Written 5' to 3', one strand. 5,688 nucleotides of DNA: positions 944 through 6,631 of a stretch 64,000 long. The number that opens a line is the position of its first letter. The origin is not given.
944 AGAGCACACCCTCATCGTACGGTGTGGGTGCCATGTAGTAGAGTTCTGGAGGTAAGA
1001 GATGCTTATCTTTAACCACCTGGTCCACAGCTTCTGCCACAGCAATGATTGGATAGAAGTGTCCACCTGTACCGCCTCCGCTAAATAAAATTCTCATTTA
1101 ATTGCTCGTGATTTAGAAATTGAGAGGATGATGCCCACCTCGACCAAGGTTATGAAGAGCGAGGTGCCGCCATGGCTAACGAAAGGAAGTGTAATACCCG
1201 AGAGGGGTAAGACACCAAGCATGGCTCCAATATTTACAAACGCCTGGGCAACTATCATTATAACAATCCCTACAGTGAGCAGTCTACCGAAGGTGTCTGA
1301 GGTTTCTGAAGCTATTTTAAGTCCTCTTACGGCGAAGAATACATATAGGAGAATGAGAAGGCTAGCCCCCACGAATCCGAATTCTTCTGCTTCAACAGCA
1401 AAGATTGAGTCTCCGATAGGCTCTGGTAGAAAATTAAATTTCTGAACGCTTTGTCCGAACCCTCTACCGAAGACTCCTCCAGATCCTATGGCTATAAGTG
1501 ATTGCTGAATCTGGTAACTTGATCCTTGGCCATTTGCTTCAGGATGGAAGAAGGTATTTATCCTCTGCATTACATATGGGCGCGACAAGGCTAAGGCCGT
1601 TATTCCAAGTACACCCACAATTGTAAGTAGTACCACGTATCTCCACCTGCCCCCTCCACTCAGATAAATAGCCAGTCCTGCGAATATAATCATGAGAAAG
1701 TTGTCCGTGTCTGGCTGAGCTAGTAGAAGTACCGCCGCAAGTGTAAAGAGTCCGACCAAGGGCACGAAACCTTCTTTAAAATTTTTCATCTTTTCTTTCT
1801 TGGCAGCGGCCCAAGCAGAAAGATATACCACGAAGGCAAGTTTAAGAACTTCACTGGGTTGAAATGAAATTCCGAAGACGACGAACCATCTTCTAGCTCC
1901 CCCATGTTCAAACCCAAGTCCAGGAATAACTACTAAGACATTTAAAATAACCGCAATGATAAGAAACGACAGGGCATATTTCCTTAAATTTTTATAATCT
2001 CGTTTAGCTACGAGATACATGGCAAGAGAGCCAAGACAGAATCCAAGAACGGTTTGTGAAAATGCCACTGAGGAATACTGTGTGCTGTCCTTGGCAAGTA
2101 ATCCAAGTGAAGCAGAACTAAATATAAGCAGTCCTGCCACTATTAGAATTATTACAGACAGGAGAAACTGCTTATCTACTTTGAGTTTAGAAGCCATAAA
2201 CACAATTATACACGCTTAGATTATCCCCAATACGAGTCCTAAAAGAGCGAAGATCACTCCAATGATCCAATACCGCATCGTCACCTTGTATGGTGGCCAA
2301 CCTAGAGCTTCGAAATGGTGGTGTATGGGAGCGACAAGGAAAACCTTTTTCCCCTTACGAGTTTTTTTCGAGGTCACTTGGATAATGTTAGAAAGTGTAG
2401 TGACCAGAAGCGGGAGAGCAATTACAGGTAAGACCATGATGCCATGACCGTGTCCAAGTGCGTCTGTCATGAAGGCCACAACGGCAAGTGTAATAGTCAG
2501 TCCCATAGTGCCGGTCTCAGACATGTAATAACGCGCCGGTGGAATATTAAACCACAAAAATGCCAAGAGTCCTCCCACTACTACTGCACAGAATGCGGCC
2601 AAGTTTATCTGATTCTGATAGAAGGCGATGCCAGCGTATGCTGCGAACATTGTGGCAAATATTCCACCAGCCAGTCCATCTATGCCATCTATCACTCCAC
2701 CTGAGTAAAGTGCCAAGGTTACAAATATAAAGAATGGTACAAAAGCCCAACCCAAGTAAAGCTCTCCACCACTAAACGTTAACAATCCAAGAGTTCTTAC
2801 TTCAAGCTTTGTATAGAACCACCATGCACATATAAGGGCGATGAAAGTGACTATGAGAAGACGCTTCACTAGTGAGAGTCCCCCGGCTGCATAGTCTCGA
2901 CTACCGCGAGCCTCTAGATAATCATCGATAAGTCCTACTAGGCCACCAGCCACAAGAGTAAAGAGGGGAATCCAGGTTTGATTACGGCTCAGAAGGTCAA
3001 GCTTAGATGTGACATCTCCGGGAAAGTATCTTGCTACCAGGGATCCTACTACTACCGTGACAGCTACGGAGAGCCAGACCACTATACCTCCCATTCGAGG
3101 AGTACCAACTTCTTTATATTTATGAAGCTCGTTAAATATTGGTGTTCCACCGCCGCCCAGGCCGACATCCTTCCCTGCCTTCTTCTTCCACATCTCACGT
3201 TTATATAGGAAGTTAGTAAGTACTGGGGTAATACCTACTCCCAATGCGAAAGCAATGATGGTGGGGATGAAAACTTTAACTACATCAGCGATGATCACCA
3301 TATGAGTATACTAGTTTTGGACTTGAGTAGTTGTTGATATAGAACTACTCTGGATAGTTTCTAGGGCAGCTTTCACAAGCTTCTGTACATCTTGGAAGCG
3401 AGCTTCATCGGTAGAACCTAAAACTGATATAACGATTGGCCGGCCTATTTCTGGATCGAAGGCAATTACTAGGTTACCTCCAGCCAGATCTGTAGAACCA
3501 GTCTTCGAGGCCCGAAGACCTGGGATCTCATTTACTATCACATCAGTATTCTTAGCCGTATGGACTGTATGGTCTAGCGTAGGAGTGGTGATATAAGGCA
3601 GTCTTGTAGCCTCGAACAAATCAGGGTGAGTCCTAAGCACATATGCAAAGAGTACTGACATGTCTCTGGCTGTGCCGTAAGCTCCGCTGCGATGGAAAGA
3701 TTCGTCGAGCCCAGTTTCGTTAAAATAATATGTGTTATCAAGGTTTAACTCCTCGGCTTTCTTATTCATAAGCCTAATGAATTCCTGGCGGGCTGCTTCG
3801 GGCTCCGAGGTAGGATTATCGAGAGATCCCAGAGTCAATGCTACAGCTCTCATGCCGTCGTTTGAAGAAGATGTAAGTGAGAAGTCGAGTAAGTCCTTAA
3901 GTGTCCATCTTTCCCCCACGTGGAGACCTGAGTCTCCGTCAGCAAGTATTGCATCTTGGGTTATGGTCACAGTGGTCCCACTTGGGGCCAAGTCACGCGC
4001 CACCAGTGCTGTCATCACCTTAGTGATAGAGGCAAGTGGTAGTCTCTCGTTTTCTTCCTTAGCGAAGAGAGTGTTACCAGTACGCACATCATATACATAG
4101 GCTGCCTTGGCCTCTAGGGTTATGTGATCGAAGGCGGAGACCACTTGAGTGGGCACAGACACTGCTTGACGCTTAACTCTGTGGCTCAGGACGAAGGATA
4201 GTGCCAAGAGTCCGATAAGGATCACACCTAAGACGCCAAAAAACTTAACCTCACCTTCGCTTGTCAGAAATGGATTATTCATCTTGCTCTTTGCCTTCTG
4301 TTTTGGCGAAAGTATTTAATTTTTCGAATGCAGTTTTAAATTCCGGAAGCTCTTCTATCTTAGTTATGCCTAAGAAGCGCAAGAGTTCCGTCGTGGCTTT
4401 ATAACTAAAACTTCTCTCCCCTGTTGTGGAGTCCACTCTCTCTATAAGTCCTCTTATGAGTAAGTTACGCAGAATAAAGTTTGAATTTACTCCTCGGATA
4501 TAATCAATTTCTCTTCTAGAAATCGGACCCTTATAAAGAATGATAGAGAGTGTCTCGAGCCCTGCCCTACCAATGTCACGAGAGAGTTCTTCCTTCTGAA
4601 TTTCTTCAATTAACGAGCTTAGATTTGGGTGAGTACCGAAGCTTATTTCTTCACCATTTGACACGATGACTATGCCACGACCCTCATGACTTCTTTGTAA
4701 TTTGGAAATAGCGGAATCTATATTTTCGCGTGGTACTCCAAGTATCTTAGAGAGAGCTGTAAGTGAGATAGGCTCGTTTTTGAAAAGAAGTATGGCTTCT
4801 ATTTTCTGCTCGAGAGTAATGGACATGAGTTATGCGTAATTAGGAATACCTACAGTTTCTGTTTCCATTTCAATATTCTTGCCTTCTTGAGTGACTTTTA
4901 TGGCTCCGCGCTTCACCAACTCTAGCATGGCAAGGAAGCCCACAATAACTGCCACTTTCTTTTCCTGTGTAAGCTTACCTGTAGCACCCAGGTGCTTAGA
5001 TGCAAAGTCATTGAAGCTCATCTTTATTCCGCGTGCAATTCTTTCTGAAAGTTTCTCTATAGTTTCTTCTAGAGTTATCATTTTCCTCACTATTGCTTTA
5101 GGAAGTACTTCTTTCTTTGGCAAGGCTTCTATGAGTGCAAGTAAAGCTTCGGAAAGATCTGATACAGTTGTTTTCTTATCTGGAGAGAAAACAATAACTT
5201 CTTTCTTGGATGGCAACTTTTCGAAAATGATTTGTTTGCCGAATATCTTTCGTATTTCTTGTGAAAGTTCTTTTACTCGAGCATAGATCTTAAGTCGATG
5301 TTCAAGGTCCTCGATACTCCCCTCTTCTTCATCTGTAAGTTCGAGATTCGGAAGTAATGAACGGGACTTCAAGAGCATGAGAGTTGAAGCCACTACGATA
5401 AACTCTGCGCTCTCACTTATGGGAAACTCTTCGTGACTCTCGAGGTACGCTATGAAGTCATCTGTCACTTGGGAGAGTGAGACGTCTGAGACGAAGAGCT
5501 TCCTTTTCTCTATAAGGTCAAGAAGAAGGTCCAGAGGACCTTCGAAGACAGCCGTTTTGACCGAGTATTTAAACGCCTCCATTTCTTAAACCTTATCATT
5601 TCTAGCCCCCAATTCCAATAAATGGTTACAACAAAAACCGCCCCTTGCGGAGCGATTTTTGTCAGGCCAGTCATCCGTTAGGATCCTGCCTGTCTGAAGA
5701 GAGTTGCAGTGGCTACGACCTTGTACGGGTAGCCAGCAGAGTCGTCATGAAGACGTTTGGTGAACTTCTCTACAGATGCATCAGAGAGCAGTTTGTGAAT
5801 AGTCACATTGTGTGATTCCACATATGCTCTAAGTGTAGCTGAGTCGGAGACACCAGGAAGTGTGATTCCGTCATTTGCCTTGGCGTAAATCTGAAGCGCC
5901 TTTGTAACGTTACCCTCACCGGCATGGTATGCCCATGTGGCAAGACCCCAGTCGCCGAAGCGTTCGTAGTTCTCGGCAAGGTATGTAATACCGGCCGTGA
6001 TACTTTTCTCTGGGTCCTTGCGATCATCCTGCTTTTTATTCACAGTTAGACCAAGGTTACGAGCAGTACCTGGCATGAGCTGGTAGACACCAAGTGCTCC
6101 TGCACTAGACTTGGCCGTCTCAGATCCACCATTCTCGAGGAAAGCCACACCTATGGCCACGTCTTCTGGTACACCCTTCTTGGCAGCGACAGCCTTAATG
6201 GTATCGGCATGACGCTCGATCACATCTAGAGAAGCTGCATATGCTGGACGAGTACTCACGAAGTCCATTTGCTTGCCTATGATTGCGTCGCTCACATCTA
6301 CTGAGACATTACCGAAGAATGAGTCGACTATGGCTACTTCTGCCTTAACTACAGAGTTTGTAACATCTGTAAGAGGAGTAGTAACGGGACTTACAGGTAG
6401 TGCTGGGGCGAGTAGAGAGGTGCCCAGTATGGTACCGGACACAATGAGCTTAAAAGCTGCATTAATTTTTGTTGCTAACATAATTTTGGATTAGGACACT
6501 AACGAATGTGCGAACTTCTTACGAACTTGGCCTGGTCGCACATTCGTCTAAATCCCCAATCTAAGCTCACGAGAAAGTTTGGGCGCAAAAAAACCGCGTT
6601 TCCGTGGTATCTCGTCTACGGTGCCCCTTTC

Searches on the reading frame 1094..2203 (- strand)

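Call 58: search_protein_families(library=pfam, proteins=[window:1094-2203:-], max_evalue=0.001)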
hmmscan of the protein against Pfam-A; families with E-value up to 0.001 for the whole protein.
window:1094-2203:- (369 aa): 1 family
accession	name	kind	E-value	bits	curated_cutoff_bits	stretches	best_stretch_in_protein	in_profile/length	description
PF01098.24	FTSW_RODA_SPOVE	-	7.2e-95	318.4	26.4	1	15-366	5-354/356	Cell cycle protein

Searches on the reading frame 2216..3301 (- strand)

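Call 4: search_protein_families(library=pfam, proteins=[window:2216-3301:-], max_evalue=0.1)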
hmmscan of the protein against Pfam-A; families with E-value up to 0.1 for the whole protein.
window:2216-3301:- (361 aa): 2 families
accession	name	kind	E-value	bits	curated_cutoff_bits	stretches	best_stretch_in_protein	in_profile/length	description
PF00953.26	Glycos_transf_4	-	2.1e-21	77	27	1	111-278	3-158/160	Glycosyl transferase family 4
PF10953.13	DUF2754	-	0.024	15.3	25.8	0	330-357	33-58/70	Protein of unknown function (DUF2754)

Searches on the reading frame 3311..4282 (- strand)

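Call 4: search_protein_families(library=pfam, proteins=[window:3311-4282:-], max_evalue=0.1)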
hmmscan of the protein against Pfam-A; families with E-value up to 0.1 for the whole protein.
window:3311-4282:- (323 aa): 3 families
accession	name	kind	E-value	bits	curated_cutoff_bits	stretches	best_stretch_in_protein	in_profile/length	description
PF00768.25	Peptidase_S11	-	3.5e-32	112.2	27.6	1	55-276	9-224/239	D-alanyl-D-alanine carboxypeptidase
PF13354.11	Beta-lactamase2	-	2.9e-06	27.2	22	1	61-218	2-149/214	Beta-lactamase enzyme family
PF00144.29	Beta-lactamase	-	2.8e-05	23.9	27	1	61-103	17-72/329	Beta-lactamase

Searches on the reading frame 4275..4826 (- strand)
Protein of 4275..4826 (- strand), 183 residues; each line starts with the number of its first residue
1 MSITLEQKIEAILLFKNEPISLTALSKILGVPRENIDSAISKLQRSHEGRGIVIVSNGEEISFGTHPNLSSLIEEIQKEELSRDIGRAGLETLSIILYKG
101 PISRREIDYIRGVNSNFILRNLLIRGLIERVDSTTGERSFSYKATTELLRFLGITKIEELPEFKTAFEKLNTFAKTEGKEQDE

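Call 58: search_protein_families(library=pfam, proteins=[window:4275-4826:-], max_evalue=0.001)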
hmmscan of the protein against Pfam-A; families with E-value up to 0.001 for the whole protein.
window:4275-4826:- (183 aa): 2 families
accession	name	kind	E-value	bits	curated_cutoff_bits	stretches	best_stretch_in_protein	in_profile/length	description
PF04079.22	SMC_ScpB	-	4e-38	130.9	27.4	1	8-162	2-159/160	Segregation and condensation complex subunit ScpB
PF01978.25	TrmB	-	8.6e-05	22.8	25.6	0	12-45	16-48/68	Sugar-specific transcriptional regulator TrmB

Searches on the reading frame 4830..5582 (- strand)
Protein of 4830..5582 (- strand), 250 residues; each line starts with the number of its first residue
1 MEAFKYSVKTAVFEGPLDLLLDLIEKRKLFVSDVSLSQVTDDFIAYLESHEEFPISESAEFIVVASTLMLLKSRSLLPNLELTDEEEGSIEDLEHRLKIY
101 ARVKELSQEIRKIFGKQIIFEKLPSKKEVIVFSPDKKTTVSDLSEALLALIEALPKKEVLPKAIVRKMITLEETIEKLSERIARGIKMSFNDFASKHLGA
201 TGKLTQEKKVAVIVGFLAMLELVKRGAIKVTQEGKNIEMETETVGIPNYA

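Call 58: search_protein_families(library=pfam, proteins=[window:4830-5582:-], max_evalue=0.001)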
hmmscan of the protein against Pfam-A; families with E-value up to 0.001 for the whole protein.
window:4830-5582:- (250 aa): 1 family
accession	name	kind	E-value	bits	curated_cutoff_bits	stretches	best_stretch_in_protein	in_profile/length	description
PF02616.19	SMC_ScpA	-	8.8e-19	68.8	24.6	1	23-234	1-222/232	Segregation and condensation protein ScpA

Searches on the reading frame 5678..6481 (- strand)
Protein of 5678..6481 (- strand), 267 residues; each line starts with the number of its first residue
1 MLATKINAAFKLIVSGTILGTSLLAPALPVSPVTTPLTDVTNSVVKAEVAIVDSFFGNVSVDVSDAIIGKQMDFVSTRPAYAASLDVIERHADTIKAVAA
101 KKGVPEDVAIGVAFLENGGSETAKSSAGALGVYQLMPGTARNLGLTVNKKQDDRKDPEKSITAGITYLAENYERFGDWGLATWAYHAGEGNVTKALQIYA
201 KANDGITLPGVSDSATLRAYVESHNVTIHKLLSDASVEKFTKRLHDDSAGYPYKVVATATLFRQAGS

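Call 4: search_protein_families(library=pfam, proteins=[window:5678-6481:-], max_evalue=0.1)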
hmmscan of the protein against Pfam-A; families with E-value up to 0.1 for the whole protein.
window:5678-6481:- (267 aa): 2 families
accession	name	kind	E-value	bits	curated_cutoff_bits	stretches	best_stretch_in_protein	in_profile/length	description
PF01464.25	SLT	-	2.1e-26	92.2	21.3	1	94-201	2-110/117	Transglycosylase SLT domain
PF13406.11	SLT_2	-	0.00073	19.3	24.3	1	125-168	151-192/292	Transglycosylase SLT domain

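Call 92: search_protein_families(library=padloc, proteins=[window:5678-6481:-], max_evalue=0.01)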
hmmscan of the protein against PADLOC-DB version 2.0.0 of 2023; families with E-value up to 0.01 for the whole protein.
window:5678-6481:- (267 aa): 0 families
